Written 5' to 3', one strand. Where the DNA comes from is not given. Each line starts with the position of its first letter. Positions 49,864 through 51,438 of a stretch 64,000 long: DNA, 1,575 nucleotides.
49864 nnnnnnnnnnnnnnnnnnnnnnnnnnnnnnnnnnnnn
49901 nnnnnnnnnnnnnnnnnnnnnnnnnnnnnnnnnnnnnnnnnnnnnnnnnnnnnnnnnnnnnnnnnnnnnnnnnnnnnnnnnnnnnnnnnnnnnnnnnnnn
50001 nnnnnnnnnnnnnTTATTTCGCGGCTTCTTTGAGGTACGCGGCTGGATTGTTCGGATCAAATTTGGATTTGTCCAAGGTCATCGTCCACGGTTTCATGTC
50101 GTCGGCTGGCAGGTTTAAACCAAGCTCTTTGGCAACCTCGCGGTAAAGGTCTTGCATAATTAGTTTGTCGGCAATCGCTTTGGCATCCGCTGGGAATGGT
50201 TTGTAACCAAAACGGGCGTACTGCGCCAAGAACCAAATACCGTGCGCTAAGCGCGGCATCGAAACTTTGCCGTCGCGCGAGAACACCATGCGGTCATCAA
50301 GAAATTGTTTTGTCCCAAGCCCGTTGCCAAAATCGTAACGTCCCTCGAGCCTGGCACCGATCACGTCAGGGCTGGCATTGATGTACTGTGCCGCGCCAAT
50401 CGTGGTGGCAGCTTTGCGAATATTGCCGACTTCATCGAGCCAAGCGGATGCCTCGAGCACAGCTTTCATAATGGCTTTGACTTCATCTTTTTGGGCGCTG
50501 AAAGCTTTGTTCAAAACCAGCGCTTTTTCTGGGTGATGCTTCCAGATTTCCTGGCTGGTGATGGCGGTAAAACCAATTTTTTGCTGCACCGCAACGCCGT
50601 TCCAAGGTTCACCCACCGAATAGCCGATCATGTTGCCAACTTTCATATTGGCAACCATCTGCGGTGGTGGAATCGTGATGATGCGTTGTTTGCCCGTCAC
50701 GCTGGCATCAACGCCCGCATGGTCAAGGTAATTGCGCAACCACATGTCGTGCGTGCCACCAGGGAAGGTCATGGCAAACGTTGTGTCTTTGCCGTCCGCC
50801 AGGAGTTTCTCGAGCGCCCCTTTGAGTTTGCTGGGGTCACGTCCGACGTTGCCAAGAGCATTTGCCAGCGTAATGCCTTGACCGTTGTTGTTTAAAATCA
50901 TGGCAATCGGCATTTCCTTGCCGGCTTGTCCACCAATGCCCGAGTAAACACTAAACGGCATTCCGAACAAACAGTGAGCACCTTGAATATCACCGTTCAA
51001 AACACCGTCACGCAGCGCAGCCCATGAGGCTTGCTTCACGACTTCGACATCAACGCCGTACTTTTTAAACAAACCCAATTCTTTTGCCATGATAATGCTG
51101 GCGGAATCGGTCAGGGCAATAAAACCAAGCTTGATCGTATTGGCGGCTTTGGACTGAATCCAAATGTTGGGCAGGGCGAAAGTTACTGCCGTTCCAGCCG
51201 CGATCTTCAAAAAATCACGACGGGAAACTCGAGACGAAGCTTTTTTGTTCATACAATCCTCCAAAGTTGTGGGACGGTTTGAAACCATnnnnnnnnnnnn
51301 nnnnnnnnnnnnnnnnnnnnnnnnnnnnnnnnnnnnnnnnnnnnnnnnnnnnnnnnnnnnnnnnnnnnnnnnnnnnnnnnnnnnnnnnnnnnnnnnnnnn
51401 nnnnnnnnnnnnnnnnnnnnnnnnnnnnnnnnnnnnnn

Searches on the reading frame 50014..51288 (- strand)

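Call 59: search_protein_families(library=pfam, proteins=[window:50014-51288:-])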
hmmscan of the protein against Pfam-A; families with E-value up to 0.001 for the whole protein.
window:50014-51288:- (424 aa): 3 families
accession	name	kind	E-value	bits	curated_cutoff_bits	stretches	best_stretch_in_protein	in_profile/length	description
PF13379.11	NMT1_2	-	3.5e-79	266.6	24.7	1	50-297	6-251/252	NMT1-like family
PF09084.16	NMT1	-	2.6e-05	24.6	20.5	0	60-99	2-41/216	NMT1/THI5 like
PF10518.14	TAT_signal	-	0.00015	22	22.7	1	21-40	2-21/21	TAT (twin-arginine translocation) pathway signal sequence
